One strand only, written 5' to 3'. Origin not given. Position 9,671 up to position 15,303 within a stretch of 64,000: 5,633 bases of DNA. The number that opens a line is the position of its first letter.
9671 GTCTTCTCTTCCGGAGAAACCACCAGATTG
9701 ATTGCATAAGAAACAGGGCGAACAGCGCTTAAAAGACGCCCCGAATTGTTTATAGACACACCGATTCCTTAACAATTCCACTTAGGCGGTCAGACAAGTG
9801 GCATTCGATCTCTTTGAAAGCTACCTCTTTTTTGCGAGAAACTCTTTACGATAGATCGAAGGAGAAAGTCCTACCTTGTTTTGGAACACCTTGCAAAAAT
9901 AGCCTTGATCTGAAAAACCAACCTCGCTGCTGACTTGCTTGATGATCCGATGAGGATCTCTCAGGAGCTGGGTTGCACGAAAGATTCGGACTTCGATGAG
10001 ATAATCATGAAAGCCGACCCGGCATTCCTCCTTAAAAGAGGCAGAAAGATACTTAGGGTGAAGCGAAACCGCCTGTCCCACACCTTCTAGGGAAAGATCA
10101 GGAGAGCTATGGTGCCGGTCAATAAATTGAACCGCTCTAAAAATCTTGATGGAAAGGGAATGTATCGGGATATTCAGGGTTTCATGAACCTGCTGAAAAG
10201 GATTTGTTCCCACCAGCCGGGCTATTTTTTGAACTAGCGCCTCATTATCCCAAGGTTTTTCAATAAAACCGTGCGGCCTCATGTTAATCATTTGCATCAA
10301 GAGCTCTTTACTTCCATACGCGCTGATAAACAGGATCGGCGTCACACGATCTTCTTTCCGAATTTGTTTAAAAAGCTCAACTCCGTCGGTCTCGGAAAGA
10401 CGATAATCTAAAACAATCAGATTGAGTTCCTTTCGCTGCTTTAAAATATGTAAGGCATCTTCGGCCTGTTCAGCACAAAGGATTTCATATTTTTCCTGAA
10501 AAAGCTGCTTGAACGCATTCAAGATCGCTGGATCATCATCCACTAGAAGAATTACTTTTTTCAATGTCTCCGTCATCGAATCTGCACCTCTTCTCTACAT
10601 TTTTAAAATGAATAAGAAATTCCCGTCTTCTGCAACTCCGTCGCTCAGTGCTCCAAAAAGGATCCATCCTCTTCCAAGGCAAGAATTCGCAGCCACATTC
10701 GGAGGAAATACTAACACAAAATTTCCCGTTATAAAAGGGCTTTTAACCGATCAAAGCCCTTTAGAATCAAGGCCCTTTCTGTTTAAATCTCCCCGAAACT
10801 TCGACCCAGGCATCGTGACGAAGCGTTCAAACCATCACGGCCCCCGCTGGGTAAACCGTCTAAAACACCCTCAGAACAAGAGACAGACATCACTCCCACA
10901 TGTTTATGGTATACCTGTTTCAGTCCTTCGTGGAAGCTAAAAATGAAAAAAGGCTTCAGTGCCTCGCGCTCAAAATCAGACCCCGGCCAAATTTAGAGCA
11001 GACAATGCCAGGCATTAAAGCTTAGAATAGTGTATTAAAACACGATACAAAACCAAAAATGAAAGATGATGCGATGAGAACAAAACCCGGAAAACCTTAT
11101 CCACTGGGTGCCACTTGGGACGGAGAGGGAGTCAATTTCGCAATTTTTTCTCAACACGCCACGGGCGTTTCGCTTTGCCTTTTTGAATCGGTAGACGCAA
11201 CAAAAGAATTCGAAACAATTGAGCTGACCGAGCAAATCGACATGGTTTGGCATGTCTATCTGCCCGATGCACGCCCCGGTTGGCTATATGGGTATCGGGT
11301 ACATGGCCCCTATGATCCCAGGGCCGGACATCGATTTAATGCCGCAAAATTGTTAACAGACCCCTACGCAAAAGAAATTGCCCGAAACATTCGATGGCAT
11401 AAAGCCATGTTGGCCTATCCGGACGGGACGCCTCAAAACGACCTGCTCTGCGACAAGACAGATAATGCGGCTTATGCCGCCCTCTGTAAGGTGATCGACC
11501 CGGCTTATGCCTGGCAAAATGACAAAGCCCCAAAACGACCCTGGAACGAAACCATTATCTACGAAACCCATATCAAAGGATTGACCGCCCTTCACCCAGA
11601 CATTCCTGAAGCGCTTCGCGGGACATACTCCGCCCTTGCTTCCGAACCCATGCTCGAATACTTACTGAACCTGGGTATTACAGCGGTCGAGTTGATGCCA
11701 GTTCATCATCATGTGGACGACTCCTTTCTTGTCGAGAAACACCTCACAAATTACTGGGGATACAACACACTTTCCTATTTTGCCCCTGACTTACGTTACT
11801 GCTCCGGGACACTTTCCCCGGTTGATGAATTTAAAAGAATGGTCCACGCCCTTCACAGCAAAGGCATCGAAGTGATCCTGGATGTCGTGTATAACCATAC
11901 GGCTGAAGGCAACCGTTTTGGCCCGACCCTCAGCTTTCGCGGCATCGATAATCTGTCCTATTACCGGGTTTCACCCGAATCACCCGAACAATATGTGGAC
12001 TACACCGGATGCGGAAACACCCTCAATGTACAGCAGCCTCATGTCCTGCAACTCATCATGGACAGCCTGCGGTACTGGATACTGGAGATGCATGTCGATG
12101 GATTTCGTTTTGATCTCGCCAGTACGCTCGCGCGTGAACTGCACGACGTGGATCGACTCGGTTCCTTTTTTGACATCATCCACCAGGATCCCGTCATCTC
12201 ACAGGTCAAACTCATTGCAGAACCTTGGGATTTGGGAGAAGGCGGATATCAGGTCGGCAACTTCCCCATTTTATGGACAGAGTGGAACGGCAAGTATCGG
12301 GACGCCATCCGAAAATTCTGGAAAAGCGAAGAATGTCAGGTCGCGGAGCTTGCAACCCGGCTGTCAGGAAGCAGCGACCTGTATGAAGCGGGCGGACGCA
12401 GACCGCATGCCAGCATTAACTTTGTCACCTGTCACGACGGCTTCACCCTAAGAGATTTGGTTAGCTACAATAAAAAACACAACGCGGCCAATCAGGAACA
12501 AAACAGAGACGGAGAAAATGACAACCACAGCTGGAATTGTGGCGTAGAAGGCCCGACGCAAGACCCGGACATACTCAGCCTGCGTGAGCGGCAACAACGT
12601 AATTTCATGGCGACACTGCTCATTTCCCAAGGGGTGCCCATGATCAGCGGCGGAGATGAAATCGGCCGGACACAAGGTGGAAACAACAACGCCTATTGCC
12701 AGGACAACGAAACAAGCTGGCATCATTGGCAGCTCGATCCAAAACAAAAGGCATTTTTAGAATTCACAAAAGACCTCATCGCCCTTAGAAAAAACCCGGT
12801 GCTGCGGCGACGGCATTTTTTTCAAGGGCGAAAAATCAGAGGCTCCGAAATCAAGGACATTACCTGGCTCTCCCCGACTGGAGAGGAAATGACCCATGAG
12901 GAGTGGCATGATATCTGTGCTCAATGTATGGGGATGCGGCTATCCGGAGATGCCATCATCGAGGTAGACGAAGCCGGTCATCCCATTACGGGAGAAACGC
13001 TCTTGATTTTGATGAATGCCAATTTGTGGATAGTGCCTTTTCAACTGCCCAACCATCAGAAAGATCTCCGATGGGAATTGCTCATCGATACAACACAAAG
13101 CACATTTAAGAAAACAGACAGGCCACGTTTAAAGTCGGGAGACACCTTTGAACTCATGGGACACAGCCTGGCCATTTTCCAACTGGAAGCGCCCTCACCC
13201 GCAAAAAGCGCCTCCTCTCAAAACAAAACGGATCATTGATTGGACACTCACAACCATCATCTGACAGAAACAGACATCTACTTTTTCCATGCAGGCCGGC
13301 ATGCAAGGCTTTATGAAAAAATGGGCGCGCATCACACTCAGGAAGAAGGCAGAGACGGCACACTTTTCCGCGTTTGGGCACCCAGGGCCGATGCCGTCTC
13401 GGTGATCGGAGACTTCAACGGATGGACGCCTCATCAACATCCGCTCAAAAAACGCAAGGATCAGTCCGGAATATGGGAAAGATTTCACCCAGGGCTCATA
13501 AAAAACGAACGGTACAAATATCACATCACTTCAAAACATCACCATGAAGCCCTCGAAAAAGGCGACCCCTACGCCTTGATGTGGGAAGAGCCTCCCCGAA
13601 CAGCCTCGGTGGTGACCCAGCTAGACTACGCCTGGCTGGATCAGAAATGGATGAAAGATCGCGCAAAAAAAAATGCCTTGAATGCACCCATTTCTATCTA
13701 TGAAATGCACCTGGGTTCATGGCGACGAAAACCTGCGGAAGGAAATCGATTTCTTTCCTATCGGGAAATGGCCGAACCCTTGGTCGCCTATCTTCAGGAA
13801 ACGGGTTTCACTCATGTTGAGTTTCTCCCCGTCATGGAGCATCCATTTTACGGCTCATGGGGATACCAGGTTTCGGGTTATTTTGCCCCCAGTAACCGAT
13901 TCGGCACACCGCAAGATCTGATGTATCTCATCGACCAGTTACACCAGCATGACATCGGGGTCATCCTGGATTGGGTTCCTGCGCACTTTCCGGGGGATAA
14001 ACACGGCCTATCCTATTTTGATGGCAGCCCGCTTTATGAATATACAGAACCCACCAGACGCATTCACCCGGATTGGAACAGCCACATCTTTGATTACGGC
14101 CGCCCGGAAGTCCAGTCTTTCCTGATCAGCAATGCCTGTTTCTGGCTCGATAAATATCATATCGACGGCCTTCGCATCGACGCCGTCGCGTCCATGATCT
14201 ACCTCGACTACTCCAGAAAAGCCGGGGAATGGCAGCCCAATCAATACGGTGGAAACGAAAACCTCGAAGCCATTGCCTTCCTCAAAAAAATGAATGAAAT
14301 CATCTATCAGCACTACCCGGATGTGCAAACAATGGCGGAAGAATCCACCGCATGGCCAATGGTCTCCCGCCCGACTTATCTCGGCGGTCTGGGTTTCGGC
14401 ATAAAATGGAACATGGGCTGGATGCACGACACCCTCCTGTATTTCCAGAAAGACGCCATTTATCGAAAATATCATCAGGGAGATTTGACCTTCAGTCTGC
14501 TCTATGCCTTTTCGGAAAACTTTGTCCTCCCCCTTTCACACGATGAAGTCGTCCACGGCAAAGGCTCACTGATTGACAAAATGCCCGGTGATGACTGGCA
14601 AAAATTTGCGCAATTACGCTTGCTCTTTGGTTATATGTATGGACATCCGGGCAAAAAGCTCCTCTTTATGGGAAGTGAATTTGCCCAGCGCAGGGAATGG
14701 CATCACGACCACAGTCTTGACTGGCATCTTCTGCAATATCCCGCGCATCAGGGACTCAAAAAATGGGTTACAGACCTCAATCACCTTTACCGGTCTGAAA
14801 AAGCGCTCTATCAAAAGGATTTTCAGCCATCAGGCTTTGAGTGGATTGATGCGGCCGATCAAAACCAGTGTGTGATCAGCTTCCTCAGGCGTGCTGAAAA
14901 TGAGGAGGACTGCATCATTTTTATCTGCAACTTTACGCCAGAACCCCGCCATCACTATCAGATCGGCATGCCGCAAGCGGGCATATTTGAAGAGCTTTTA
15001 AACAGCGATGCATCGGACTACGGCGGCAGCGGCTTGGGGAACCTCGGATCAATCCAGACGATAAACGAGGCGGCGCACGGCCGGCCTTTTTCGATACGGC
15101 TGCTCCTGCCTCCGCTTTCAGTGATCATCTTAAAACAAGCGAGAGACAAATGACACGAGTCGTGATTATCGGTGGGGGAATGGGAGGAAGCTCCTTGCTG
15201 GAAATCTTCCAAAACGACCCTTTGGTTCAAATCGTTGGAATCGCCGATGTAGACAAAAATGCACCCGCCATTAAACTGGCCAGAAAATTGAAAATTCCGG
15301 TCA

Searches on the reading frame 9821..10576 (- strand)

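Call 62: search_protein_families(library=pfam, proteins=[window:9821-10576:-], max_evalue=0.00001)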
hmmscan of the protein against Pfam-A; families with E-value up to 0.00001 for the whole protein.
window:9821-10576:- (251 aa): 3 families
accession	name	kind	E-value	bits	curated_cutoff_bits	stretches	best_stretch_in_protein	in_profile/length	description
PF00072.30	Response_reg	-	1.2e-24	87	30.2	1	9-118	1-110/111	Response regulator receiver domain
PF12833.13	HTH_18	-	4.1e-17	62.7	33.6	1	168-244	3-79/80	Helix-turn-helix domain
PF00165.29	HTH_AraC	-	2e-12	47.3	26.6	1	212-244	11-42/42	Bacterial regulatory helix-turn-helix proteins, AraC family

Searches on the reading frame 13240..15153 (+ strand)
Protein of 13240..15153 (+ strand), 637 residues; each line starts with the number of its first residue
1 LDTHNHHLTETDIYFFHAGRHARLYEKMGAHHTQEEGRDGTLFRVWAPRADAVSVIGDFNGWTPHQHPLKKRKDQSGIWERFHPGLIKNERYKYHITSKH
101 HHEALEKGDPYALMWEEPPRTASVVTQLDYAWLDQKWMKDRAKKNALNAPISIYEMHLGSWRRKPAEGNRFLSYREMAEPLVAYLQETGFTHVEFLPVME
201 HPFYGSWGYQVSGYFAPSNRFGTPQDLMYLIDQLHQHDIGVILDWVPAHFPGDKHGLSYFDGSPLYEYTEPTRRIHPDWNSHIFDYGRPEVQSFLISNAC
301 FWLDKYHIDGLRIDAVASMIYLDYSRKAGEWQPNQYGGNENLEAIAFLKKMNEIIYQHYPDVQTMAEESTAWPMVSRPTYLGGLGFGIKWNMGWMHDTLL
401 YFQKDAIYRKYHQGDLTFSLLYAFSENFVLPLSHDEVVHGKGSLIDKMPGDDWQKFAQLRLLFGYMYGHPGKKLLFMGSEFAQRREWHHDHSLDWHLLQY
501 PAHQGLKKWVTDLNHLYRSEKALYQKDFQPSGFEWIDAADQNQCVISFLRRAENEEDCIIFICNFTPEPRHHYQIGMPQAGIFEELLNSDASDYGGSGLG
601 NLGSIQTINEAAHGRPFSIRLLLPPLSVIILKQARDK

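Call 62: search_protein_families(library=pfam, proteins=[window:13240-15153:+], max_evalue=0.00001)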
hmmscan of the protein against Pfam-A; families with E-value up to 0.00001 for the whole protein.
window:13240-15153:+ (637 aa): 3 families
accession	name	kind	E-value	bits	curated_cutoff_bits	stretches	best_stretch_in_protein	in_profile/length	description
PF02806.24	Alpha-amylase_C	-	3.7e-25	88.5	21.2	1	535-632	1-93/95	Alpha amylase, C-terminal all-beta domain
PF02922.24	CBM_48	-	5.1e-21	75.2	22.4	1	27-112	1-83/83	Carbohydrate-binding module 48 (Isoamylase N-terminal domain)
PF00128.31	Alpha-amylase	-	3.3e-17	63.3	22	2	183-255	26-96/446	Alpha amylase, catalytic domain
